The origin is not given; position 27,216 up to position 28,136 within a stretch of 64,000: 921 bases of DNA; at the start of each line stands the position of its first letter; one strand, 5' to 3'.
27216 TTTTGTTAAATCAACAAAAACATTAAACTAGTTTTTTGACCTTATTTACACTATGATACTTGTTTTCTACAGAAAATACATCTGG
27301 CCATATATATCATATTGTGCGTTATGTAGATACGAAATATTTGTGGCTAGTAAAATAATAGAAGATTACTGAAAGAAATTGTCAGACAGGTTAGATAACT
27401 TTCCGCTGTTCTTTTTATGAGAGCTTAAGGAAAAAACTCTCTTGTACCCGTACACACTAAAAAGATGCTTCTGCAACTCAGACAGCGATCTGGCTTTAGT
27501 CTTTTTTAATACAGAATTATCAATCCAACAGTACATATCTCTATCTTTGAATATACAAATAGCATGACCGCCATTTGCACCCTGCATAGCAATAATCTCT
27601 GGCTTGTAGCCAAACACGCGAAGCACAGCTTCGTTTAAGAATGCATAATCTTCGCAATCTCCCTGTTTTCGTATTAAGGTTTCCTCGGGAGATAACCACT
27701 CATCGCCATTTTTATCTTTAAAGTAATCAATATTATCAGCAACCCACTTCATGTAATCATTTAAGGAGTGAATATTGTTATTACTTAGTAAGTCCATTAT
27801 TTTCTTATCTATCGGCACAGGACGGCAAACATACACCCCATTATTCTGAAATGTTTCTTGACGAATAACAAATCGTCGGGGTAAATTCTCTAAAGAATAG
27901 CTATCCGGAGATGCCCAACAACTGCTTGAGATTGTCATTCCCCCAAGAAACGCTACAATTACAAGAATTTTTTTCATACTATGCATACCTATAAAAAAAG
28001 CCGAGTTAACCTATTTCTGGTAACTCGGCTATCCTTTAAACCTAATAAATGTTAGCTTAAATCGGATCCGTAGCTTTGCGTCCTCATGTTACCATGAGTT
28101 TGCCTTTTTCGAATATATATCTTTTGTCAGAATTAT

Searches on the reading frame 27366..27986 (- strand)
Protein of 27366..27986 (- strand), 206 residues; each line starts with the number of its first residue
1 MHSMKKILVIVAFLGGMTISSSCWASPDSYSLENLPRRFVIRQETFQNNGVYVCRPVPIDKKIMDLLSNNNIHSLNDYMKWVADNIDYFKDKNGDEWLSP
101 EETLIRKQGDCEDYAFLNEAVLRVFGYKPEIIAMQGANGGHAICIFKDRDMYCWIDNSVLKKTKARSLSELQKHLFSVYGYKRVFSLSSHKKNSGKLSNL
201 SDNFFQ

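Call 10: search_protein_families(library=pfam, proteins=[window:27366-27986:-], max_evalue=0.01)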
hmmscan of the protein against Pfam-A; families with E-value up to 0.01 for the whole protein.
window:27366-27986:- (206 aa): 4 families
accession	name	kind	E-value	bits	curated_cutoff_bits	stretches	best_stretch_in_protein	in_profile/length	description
PF04473.18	DUF553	-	2.5e-09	37.2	20.5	1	66-157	10-113/140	Transglutaminase-like domain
PF01841.26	Transglut_core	-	2.7e-06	28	23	1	74-154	17-93/108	Transglutaminase-like superfamily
PF06035.17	Peptidase_C93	-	0.0008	19.7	27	1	59-147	27-117/162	Bacterial transglutaminase-like cysteine proteinase BTLCP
PF16188.10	Peptidase_M24_C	-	0.00086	19.6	28.9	1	57-99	11-57/63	C-terminal region of peptidase_M24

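Call 12: find_encoding_contigs(protein=window:27366-27986:-, flank=3000, max_places=6)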
Protein window:27366-27986:- (206 aa): 6 contigs read that carry it; 6 places shown.
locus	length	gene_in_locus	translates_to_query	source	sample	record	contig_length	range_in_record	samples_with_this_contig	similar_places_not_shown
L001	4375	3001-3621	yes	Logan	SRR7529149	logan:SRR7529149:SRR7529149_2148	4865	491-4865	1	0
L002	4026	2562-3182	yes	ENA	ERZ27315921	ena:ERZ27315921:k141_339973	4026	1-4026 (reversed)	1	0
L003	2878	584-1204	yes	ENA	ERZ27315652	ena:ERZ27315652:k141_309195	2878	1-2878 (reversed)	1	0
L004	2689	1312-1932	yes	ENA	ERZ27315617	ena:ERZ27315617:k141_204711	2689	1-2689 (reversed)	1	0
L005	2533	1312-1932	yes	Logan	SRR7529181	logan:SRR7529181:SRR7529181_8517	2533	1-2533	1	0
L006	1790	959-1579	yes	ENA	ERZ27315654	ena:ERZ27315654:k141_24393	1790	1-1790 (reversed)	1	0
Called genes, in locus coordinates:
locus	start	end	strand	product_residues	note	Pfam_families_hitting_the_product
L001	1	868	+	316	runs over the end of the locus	PF00682:HMGL-like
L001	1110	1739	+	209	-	PF01081:Aldolase, PF01180:DHO_dh (faint)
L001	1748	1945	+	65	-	-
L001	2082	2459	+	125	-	PF03692:CxxCxxCC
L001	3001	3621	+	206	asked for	PF01841:Transglut_core (weak), PF04473:DUF553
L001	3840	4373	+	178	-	?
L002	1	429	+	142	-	?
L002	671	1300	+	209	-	PF01081:Aldolase, PF01180:DHO_dh (faint)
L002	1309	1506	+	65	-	-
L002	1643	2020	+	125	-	PF03692:CxxCxxCC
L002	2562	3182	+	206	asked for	PF01841:Transglut_core (weak), PF04473:DUF553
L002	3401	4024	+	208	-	?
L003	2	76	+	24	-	?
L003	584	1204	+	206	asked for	PF01841:Transglut_core (weak), PF04473:DUF553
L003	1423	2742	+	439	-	PF03951:Gln-synt_N, PF00120:Gln-synt_C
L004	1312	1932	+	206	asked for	PF01841:Transglut_core (weak), PF04473:DUF553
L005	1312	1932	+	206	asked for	PF01841:Transglut_core (weak), PF04473:DUF553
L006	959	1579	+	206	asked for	PF01841:Transglut_core (weak), PF04473:DUF553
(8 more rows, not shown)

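Call 13: find_homologous_proteins(query=window:27366-27986:-, max_evalue=0.001)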
Query window:27366-27986:- (206 aa): 7 proteins with E <= 0.001 among 54 candidates.
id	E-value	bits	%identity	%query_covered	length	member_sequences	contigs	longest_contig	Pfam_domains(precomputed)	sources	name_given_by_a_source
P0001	3.2e-135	466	100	99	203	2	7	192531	PF01841.26,PF04473.19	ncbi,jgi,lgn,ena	-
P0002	6.2e-77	276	57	100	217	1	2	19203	PF01841.26,PF04473.19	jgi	-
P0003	1.7e-51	193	46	95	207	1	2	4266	PF01841.26,PF04473.19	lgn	-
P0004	9.3e-43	164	47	77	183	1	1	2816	PF01841.26,PF04473.19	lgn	-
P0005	5.4e-38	149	46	71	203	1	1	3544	PF01841.26,PF04473.19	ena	-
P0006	5.2e-37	145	40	90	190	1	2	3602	PF01841.26,PF04473.19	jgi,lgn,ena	-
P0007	3.5e-35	140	44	77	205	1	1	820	PF01841.26,PF04473.19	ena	-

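Call 14: find_encoding_contigs(protein=P0002, flank=4000, max_places=3)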
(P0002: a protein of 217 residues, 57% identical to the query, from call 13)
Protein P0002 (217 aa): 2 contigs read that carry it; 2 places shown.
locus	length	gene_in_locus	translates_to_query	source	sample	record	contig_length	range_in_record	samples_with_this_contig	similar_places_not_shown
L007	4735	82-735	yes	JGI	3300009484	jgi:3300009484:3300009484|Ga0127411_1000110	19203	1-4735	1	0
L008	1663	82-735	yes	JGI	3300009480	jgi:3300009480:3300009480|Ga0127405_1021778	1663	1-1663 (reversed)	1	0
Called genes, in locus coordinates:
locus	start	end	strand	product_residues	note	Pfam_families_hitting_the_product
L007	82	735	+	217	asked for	PF01841:Transglut_core (weak), PF04473:DUF553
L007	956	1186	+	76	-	PF03951:Gln-synt_N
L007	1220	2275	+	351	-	PF00120:Gln-synt_C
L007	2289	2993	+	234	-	PF01590:GAF, PF13185:GAF_2, PF13492:GAF_3, PF03861:ANTAR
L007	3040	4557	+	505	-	PF08903:DUF1846, PF20921:DUF1846_C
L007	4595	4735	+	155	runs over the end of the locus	PF03449:GreA_GreB_N, PF01272:GreA_GreB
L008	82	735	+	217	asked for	PF01841:Transglut_core (weak), PF04473:DUF553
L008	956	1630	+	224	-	PF03951:Gln-synt_N, PF00120:Gln-synt_C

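Call 15: find_encoding_contigs(protein=P0003, flank=4000, max_places=3)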
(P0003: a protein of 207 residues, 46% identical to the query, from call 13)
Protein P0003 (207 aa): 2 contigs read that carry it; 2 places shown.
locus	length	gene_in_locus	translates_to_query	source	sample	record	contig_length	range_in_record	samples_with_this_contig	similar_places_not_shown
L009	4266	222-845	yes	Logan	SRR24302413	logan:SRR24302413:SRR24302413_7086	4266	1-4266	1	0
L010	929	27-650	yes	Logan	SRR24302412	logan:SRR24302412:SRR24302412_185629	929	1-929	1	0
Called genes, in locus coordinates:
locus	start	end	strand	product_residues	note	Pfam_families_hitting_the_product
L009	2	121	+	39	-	?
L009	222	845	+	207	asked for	PF04473:DUF553 (weak), PF01841:Transglut_core (weak)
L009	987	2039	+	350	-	PF01791:DeoC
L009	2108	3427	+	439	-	PF03951:Gln-synt_N, PF00120:Gln-synt_C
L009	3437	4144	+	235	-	PF13185:GAF_2, PF01590:GAF, PF13492:GAF_3, PF03861:ANTAR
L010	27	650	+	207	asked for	PF04473:DUF553 (weak), PF01841:Transglut_core (weak)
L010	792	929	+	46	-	?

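Call 16: find_encoding_contigs(protein=P0006, flank=4000, max_places=3)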
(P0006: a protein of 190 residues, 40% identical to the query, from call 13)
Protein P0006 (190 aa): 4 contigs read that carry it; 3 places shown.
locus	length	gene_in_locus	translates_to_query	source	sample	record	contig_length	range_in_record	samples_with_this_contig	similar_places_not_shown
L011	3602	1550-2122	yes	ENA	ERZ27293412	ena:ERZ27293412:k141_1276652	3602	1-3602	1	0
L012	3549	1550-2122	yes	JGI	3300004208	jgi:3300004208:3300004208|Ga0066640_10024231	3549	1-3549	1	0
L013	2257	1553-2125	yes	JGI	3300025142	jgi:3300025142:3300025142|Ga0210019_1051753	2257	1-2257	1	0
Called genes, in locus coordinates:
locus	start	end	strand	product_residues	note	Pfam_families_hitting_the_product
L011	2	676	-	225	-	?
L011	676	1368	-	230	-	-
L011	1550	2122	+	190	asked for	PF04473:DUF553, PF01841:Transglut_core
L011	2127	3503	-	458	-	PF01266:DAO (faint), PF01593:Amino_oxidase, PF13450:NAD_binding_8, PF13454:NAD_binding_9 (weak)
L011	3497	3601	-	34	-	?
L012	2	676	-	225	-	?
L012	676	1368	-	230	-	-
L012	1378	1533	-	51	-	-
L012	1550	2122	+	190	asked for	PF04473:DUF553, PF01841:Transglut_core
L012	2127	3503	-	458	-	PF01266:DAO (faint), PF01593:Amino_oxidase, PF13450:NAD_binding_8, PF13454:NAD_binding_9 (weak)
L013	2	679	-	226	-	?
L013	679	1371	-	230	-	-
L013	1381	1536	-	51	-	-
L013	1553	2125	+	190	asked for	PF04473:DUF553, PF01841:Transglut_core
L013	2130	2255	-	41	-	?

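Call 18: find_related_loci(query=window:27366-27986:-, collection=genome_contigs, flank=6000)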
Query window:27366-27986:- (206 aa) in genome_contigs; peptide patterns used: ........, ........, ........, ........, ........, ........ (x = any residue, [..] = any of these).
90 stretches matched a pattern; 12 encode a relative of the query (tblastn E <= 1e-3); 12 distinct loci.
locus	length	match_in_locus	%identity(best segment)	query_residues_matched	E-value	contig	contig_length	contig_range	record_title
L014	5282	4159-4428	38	97-183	7e-14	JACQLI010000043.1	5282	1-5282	MAG: Candidatus Omnitrophota bacterium isolate NC_groundwater_1199_Ag_S-0.1um_47_39 S_p1_S3_coassembly_k141_1082900, who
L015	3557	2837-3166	33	72-178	1e-9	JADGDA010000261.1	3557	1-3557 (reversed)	MAG: Alphaproteobacteria bacterium isolate nYQH56bin3 nYQH56_bin3_NODE_261_length_3557_cov_2.985632, whole genome shotgu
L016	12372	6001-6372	28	61-190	2e-8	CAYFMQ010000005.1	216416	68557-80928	MAG TPA_asm: uncultured Thalassospiraceae bacterium isolate ERP019367_co1_8 genome assembly, contig: NODE_76_length_2164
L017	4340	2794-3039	34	95-172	3e-8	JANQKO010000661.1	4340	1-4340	MAG: Alphaproteobacteria bacterium isolate PL25a_bin.159 k99_3390045, whole genome shotgun sequence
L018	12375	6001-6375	27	46-168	1e-7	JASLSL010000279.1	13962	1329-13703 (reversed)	MAG: Alphaproteobacteria bacterium isolate Arabian12_MAG_54 c_000001787285, whole genome shotgun sequence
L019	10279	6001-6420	29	55-184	2e-7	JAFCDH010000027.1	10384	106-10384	Candidatus Pacearchaeota archaeon isolate Meg19_1012_Bin_410 Meg19_1012_Bin_410_scaffold_29503, whole genome shotgun seq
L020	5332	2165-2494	28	70-179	3e-7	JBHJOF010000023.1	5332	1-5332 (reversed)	MAG: Kiloniellales bacterium isolate al_S5C224 S5Ck119_312625, whole genome shotgun sequence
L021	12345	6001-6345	29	60-172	4e-7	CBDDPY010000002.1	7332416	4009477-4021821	MAG: Alphaproteobacteria bacterium isolate c8c04a1d-975f-49ae-a333-9dd0332b5757 genome assembly, contig: chromosome_2, w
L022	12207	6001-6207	35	57-125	2e-6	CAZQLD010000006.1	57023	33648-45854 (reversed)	MAG TPA_asm: Candidatus Woesearchaeota archaeon isolate binchicken_co89_543 genome assembly, contig: NODE_642_length_570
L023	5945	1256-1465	30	71-126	4e-6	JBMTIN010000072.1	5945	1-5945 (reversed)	MAG: Candidatus Marinamargulisbacteria bacterium isolate CJ_V8_S13_100percent_par_CJ_V8_S13_metabat.133 NODE_14162_lengt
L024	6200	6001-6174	37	70-128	4e-5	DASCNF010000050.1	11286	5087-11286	MAG TPA_asm: Rhodospirillales bacterium isolate Fu_MAG_122 c_000000344151, whole genome shotgun sequence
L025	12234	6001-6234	32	107-167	5e-5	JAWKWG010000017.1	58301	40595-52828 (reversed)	MAG: Hyphomicrobiales bacterium isolate BC3.47 BC3.47.fa-17, whole genome shotgun sequence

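Call 28: find_encoding_contigs(protein=P0001, flank=2000, max_places=8)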
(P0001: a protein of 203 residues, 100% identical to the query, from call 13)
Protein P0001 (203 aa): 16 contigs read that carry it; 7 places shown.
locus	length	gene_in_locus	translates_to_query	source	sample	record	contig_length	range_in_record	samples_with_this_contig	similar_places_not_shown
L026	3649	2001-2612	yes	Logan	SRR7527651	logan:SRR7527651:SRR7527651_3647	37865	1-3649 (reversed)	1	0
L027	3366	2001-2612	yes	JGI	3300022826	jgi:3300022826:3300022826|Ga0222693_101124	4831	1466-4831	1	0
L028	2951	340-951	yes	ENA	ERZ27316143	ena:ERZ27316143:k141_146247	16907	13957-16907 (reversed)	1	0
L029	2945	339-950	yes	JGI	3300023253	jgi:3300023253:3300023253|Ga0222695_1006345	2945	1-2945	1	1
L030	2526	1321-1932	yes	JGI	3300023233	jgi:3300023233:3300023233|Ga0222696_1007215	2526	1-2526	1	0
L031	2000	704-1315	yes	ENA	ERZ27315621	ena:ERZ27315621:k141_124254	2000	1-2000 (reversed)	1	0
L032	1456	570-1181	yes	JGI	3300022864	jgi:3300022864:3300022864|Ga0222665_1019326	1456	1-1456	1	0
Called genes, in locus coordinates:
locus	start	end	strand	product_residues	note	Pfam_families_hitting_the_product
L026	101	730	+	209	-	PF01081:Aldolase, PF01180:DHO_dh (faint)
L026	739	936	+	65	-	-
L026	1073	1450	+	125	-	PF03692:CxxCxxCC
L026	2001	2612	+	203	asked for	PF01841:Transglut_core (weak), PF04473:DUF553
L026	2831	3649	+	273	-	?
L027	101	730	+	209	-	PF01081:Aldolase, PF01180:DHO_dh (faint)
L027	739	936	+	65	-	-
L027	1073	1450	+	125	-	PF03692:CxxCxxCC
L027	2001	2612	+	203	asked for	PF01841:Transglut_core (weak), PF04473:DUF553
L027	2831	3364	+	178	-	?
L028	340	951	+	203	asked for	PF01841:Transglut_core (weak), PF04473:DUF553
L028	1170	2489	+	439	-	PF03951:Gln-synt_N, PF00120:Gln-synt_C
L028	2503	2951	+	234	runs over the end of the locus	PF01590:GAF, PF13185:GAF_2, PF13492:GAF_3, PF03861:ANTAR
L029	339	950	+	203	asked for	PF01841:Transglut_core (weak), PF04473:DUF553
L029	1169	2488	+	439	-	PF03951:Gln-synt_N, PF00120:Gln-synt_C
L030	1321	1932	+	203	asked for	PF01841:Transglut_core (weak), PF04473:DUF553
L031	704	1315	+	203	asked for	PF01841:Transglut_core (weak), PF04473:DUF553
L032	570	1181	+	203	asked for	PF01841:Transglut_core (weak), PF04473:DUF553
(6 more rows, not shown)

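Call 29: find_encoding_contigs(protein=P0004, flank=3000, max_places=3)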
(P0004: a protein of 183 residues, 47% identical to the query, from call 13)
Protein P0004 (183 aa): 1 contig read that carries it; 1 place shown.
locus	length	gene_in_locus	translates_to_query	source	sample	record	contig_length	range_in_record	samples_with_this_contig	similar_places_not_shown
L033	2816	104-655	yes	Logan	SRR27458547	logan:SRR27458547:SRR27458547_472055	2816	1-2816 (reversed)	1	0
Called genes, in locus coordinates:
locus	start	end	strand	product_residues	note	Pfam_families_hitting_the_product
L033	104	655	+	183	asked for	PF04473:DUF553, PF01841:Transglut_core (weak)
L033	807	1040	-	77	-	-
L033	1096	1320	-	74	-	PF05708:Peptidase_C92 (weak)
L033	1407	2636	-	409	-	PF13173:AAA_14, PF13635:DUF4143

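Call 30: find_encoding_contigs(protein=P0005, flank=3000, max_places=3)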
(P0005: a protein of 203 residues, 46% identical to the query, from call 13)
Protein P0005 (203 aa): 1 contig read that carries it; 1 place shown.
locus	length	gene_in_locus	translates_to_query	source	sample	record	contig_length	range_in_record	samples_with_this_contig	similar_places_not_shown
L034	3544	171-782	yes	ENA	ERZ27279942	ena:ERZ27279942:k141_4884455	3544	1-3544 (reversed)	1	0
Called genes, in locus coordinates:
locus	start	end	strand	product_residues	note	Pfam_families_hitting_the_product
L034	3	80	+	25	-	?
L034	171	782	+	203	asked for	PF01841:Transglut_core, PF04473:DUF553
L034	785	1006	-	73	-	-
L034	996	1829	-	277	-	-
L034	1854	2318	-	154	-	PF01471:PG_binding_1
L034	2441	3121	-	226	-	-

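Call 31: find_encoding_contigs(protein=P0007, flank=3000, max_places=3)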
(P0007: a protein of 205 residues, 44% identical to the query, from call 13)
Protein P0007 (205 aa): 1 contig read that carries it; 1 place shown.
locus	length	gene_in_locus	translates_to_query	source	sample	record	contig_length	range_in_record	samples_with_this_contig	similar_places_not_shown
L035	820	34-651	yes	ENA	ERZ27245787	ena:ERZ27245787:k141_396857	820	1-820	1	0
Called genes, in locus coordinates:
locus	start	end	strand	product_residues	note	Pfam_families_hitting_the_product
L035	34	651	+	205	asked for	PF04473:DUF553 (weak), PF01841:Transglut_core (weak)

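Call 60: search_solved_structures(query=A2, max_evalue=1)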
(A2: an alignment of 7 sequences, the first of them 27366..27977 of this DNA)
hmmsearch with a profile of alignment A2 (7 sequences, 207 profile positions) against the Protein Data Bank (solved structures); distinct sequences matched with E-value up to 1: 9.
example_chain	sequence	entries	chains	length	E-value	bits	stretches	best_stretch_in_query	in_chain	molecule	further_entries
4u65_E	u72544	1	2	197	4.4e-06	29.4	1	86-139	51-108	Putative cystine protease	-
4fgo_A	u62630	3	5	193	0.0067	19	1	97-131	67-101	Periplasmic protein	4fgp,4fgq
7ob6_A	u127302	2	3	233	0.071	15.7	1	99-161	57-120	CPR-C4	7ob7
3isr_A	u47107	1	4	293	0.073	15.6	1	82-130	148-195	Transglutaminase-like enzymes, putative cysteine protease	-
7pjo_AAA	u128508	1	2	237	0.074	15.6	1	99-161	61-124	CPR-C4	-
4cyc_A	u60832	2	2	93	0.13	14.8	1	140-178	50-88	HOMEOTIC PROTEIN ULTRABITHORAX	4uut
8s9p_B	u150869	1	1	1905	0.23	14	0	132-175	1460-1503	Low-density lipoprotein receptor-related protein 4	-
3kci_A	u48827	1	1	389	0.36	13.4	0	131-164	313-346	Probable E3 ubiquitin-protein ligase HERC2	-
7n19_B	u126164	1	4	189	0.91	12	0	76-169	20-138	HLA class II histocompatibility antigen DR beta chain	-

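Call 65: predict_structure(alignment_id=A2)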
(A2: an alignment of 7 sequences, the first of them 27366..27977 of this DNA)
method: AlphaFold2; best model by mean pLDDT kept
length: 203 residues; sequences in the alignment: 7
mean_pLDDT: 77.1   pTM: 0.72
mean pLDDT of the five models: 77.1, 76.9, 76.8, 75.8, 75.2
residues with pLDDT >= 90: 62; 70-90: 83; 50-70: 30; < 50: 28
segments of 3 or more residues with pLDDT < 50: 15-28, 189-196, 199-203
pLDDT, mean of each block of 10 residues (from residue 1): 58 45 41 74 83 86 91 92 82 81 90 93 90 82 91 91 88 86 67 45 34
secondary structure, 60 per line:
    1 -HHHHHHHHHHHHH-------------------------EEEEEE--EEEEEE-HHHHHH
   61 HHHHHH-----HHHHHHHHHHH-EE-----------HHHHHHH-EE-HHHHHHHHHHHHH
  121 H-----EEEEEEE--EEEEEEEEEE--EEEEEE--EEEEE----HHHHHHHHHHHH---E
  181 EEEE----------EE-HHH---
elements in order: H2-14 E40-45 E48-53 H55-66 H72-82 H97-103 H108-121 E127-133 E136-145 E148-153 E156-160 H165-176 E180-184

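Call 67: fold_search(model_id=the predicted structure, library=pdb)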
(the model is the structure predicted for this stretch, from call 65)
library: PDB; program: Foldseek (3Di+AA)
matches with E <= 10: 649; with E <= 0.001: 9
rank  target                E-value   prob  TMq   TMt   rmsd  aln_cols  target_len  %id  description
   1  7ob6_B                1.1e-04  1.00  0.52  0.49   5.3       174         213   18  CPR-C4 - a conserved novel protease from the Candidate Phyla Radiation (released 2022-04-27)
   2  7pjo_AAA              1.2e-04  1.00  0.51  0.48   5.4       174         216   20  Crystal form 3 of CPR-C4: a cysteine protease from the Candidate Phyla Radiation (released 2022-07-06)
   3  7pjo_BBB              1.2e-04  1.00  0.50  0.47   5.5       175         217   18  Crystal form 3 of CPR-C4: a cysteine protease from the Candidate Phyla Radiation (released 2022-07-06)
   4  7ob6_A                1.8e-04  1.00  0.51  0.47   5.3       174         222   18  CPR-C4 - a conserved novel protease from the Candidate Phyla Radiation (released 2022-04-27)
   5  3isr_A                2.6e-04  1.00  0.41  0.30  15.8       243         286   13  The Crystal Structure of a Putative Cysteine Protease from Cytophaga hutchinsonii to 1.9A (released 2009-09-08)
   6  7ob7                  3.7e-04  1.00  0.50  0.48   5.4       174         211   19  CPR-C4 - novel protease from the Candidate Phyla Radiation (CPR) (released 2022-04-27)
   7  3isr_B                5.2e-04  1.00  0.42  0.30  13.6       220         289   13  The Crystal Structure of a Putative Cysteine Protease from Cytophaga hutchinsonii to 1.9A (released 2009-09-08)
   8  3isr_C                5.9e-04  1.00  0.41  0.30  11.6       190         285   14  The Crystal Structure of a Putative Cysteine Protease from Cytophaga hutchinsonii to 1.9A (released 2009-09-08)
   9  4fgo                  9.3e-04  1.00  0.41  0.45   6.6       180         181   20  Legionella pneumophila LapG (calcium-bound) (released 2012-06-20)
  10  9e5c_1m               1.1e-03  1.00  0.38  0.17   4.6       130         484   13  Cryo-EM structure of 96 nm repeat of microtubule doublet from T. brucei flagellum (released 2025-03-12)
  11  6lpg_A                1.2e-03  1.00  0.41  0.34  12.0       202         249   15  human VASH1-SVBP complex (released 2020-10-21)
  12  6k81_A                1.3e-03  1.00  0.40  0.34  12.0       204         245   15  Crystal structure of human VASH1-SVBP complex (released 2020-02-19)
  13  4fgq_B                1.6e-03  1.00  0.43  0.46   6.8       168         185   17  Legionella pneumophila LapG (released 2012-06-20)
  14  8jx4_D                1.7e-03  1.00  0.35  0.46   7.9       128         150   14  Structure of the catalytic domain of pseudomurein endo-isopeptidases PeiW (released 2024-10-09)
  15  9crn                  1.7e-03  1.00  0.36  0.22   7.4       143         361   18  Crystal structure of Streptococcus pyogenes TglA (released 2024-08-14)
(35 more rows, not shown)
